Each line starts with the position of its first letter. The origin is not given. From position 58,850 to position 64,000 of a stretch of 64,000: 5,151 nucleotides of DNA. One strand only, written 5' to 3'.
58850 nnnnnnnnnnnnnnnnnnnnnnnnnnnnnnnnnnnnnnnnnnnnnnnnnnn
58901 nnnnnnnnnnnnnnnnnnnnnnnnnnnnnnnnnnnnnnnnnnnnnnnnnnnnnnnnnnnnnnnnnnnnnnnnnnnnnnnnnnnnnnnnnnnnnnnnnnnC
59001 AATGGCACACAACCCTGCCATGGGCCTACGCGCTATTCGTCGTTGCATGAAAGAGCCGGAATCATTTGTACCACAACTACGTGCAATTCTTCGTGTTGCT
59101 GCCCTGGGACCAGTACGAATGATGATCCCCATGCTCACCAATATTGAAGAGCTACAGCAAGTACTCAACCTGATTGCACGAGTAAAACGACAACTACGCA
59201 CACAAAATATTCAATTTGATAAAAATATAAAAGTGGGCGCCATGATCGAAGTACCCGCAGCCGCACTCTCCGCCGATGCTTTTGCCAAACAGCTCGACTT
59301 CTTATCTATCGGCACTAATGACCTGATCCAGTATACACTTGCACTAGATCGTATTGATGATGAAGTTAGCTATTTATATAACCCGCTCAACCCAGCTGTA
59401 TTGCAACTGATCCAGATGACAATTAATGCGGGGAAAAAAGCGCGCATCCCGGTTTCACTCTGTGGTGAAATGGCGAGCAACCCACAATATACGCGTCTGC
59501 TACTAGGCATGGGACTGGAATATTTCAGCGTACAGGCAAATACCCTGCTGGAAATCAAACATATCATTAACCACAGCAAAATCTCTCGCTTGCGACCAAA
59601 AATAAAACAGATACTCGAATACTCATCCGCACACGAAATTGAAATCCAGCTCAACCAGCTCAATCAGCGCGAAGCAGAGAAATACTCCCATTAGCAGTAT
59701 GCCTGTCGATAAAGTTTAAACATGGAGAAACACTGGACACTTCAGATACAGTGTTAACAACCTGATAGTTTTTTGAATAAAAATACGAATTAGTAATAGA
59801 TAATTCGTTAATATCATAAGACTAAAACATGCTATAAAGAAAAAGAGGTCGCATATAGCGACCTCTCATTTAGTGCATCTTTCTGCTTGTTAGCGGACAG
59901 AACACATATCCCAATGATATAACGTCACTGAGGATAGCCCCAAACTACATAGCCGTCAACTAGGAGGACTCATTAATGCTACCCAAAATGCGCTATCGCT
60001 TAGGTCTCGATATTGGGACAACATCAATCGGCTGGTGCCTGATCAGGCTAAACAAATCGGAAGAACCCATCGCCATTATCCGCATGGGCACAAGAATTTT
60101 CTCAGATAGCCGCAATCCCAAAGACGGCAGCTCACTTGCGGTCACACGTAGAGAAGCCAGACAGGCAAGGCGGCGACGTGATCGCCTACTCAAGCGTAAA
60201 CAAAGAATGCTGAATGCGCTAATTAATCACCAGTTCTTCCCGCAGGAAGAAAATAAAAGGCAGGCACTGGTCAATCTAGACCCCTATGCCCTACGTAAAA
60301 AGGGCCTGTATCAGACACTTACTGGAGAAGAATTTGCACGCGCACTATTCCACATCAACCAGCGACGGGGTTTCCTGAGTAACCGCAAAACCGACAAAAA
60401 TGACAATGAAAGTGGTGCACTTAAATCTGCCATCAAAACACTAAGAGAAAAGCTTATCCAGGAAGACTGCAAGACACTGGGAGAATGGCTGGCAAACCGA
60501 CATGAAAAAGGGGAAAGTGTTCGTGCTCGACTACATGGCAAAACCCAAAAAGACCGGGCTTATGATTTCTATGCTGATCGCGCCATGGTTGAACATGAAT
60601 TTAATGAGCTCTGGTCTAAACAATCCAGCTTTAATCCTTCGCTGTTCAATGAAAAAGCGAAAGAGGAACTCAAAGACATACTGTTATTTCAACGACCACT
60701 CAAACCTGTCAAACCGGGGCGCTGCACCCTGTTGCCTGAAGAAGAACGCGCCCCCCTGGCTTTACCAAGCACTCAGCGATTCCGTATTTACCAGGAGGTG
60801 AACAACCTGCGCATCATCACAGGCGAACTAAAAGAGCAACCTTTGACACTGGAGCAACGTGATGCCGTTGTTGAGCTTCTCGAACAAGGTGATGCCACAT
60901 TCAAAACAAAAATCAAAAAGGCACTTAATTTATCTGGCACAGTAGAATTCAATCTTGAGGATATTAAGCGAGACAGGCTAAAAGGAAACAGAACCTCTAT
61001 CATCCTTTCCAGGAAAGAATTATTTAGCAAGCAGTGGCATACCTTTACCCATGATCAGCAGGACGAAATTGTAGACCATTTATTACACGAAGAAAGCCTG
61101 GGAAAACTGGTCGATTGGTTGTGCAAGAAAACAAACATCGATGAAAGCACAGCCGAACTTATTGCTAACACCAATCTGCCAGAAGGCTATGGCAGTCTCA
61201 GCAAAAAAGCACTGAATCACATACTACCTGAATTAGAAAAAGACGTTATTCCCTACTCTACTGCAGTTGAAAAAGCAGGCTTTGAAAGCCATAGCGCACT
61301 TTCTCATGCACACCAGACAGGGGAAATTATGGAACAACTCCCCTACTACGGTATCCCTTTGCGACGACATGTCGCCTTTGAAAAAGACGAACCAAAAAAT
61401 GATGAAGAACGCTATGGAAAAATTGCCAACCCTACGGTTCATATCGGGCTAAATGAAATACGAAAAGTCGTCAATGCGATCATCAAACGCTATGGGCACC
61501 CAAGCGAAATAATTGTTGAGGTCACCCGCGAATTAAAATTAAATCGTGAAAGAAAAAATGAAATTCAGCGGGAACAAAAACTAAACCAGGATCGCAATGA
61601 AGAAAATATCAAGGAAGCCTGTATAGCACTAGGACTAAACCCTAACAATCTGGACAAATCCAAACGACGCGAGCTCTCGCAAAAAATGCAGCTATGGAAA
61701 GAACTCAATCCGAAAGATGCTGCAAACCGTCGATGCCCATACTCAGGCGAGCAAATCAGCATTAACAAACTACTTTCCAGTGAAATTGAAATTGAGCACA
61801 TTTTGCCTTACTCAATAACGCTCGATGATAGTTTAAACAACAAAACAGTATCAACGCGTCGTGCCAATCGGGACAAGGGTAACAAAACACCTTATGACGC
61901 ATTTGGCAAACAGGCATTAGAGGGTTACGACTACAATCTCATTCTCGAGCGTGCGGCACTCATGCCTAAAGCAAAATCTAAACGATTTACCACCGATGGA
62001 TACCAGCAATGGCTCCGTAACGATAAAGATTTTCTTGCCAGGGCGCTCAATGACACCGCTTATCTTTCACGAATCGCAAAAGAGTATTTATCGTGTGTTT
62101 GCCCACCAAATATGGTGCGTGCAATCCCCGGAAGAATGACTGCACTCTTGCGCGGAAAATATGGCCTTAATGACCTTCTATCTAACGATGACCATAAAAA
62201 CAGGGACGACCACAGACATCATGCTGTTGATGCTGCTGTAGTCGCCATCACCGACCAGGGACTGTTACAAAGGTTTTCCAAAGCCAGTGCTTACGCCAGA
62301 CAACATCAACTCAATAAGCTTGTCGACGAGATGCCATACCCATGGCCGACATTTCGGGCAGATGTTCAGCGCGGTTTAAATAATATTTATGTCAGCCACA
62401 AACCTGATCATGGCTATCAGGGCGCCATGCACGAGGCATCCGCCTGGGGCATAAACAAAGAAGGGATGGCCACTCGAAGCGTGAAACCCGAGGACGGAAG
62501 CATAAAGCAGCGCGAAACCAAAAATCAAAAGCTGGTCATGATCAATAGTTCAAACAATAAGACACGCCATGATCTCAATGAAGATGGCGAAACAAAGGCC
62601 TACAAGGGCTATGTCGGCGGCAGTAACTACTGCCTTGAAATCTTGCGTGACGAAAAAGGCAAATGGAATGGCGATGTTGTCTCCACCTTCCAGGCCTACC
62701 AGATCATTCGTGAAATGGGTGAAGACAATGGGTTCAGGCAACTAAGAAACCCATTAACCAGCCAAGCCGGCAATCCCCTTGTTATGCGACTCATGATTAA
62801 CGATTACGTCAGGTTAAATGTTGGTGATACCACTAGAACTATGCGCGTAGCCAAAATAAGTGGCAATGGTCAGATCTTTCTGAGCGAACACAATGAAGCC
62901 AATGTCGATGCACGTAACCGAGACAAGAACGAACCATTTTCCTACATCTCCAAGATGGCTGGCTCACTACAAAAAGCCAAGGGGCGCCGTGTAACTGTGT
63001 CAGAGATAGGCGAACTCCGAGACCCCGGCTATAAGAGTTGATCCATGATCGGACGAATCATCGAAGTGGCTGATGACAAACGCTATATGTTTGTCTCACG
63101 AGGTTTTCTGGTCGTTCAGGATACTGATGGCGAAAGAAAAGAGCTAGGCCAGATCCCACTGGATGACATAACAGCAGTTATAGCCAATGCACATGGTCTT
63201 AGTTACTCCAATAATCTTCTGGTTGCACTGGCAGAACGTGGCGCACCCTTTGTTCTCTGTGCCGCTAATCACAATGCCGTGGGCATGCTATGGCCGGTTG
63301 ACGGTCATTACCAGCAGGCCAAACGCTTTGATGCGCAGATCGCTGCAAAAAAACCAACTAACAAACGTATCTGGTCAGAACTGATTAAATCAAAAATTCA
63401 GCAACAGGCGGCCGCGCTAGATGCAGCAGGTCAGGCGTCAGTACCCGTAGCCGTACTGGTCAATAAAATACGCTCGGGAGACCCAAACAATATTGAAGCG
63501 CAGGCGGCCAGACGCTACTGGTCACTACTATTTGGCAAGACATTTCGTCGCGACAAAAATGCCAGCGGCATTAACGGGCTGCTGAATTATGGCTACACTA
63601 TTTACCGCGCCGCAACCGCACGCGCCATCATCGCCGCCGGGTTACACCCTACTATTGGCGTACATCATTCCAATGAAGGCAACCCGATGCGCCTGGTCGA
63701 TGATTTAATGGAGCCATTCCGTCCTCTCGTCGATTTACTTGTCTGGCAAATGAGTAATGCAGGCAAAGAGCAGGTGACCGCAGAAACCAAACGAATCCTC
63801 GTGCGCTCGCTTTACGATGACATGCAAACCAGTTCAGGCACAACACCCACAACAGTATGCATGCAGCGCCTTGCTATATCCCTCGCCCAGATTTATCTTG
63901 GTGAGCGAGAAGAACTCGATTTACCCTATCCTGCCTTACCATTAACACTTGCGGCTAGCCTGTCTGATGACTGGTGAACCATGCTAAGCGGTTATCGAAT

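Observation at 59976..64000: Type II-C CRISPR-Cas9 locus (compact 1021-aa Cas9, cas1, cas2 start) inserted directly after the ptsI operon; array outside the window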

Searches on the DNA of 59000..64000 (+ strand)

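Call 8: search_rna_families(source=window, start=59000, end=64000, threshold=evalue, max_evalue=1, show_alignments=3)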
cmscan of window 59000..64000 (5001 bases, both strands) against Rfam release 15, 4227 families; matches with E-value up to 1: 1.
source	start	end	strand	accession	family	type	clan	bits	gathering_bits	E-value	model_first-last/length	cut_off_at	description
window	59721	59887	+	RF02504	Atu_L1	Gene; sRNA;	-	20.1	60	0.18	1-174/174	no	Rhizobiales sRNA Atu_L1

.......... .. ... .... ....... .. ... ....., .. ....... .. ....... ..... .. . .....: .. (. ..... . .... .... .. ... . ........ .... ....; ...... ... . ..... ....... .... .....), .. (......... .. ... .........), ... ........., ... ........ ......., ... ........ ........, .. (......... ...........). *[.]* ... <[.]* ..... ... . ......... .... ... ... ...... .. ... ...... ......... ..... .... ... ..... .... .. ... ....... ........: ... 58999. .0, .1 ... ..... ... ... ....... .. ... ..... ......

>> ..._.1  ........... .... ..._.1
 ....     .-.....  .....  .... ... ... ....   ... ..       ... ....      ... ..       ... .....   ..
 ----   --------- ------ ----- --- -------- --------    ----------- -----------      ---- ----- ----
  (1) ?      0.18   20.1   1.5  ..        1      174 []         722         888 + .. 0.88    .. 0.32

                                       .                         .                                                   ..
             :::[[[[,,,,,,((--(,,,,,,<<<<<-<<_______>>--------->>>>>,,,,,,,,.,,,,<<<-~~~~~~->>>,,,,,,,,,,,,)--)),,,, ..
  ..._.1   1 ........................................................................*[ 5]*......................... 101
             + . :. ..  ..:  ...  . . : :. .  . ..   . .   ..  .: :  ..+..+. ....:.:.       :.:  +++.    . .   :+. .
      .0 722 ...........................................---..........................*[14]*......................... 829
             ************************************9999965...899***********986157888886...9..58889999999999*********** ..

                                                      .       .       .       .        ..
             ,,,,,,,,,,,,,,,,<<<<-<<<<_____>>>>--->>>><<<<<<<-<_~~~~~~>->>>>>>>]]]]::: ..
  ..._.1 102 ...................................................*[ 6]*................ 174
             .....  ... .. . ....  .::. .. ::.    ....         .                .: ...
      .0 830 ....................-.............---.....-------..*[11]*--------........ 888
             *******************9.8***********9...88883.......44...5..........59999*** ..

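Call 27: search_dna_similar(query=L001:14402-15501:+, collection=phages, mode=distant, max_evalue=10, max_rows=30)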
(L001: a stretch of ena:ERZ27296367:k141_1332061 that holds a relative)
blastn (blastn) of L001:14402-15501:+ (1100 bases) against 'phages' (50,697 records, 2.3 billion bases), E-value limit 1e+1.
No match.

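Call 28: search_dna_similar(query=L001:14402-15501:+, collection=plasmids, mode=distant, max_evalue=10, max_rows=30)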
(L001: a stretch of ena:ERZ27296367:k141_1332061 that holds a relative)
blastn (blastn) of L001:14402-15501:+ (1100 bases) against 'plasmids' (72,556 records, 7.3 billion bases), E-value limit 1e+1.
In 1 record(s) the limit of 40 matching pieces per record was reached: places in those records are undercounted.
Records with a match: 2; places in all: 26; records where one place covers at least 80% of the query: 1.
Best place of each record, by identity: 90-95% 1; 60-80% 1.
By first word of the organism name: Limnohabitans 1; Bacillus 1.
By predicted mobility (MOB-suite, as given by PLSDB): non-mobilizable 1; mobilizable 1.
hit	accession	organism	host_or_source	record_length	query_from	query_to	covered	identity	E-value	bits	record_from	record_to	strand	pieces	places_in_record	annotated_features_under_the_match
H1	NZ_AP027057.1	Limnohabitans sp. TEGF004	water,lake surface water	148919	11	1027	92%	65.9%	9e-27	201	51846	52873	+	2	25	none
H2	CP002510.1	Bacillus thuringiensis serovar finitimus YBT-020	-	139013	36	62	2%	92.6%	4e+0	41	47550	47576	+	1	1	hypothetical protein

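Call 45: get_annotated_region(hit=H1, flank=8000)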
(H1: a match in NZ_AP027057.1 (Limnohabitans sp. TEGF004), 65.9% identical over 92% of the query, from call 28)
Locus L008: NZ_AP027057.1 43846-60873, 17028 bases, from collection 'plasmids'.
description: Limnohabitans sp. TEGF004 plasmid pTEGF4, complete sequence
organism: Limnohabitans sp. TEGF004 (NCBI taxid 2986281)
taxonomy: Bacteria; Pseudomonadota; Betaproteobacteria; Burkholderiales; Comamonadaceae; Limnohabitans; Limnohabitans sp. TEGF004
host: -; source: water,lake surface water; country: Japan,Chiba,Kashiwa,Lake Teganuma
typing (MOB-suite, as given by PLSDB): non-mobilizable
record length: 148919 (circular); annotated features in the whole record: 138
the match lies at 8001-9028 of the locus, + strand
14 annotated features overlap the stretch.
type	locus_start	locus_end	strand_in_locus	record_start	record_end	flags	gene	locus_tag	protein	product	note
CDS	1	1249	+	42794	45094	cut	xdhB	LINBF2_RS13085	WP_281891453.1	xanthine dehydrogenase molybdopterin binding subunit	GO:0009115 - xanthine catabolic process [Evidence IEA]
CDS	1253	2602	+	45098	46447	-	guaD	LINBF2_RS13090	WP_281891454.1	guanine deaminase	GO:0006147 - guanine catabolic process [Evidence IEA]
CDS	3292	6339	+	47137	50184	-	cas9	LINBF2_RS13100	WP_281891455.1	type II CRISPR RNA-guided endonuclease Cas9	GO:0043571 - maintenance of CRISPR repeat elements [Evidence IEA]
CDS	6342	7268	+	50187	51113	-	cas1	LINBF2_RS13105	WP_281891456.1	type II CRISPR-associated endonuclease Cas1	GO:0051607 - defense response to virus [Evidence IEA]; GO:0043571 - maintenance of CRISPR repeat elements [Evidence IEA]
CDS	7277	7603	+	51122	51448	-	cas2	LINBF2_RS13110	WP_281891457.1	CRISPR-associated endonuclease Cas2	GO:0043571 - maintenance of CRISPR repeat elements [Evidence IEA]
CDS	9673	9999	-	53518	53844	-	-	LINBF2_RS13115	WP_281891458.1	type II toxin-antitoxin system PemK/MazF family toxin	-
CDS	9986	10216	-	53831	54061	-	-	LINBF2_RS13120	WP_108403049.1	addiction module antitoxin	-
CDS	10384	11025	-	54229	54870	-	-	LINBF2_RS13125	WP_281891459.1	response regulator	GO:0000160 - phosphorelay signal transduction system [Evidence IEA]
CDS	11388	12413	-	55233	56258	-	-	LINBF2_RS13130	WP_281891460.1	hypothetical protein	-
CDS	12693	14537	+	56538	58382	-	-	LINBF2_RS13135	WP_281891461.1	ATP-binding protein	-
CDS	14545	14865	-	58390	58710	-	-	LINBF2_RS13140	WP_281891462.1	hypothetical protein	-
CDS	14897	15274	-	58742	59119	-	-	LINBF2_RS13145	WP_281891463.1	hypothetical protein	-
CDS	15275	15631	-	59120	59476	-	-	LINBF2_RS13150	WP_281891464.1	hypothetical protein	-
CDS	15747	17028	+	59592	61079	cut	-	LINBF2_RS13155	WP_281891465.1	NADH:flavin oxidoreductase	-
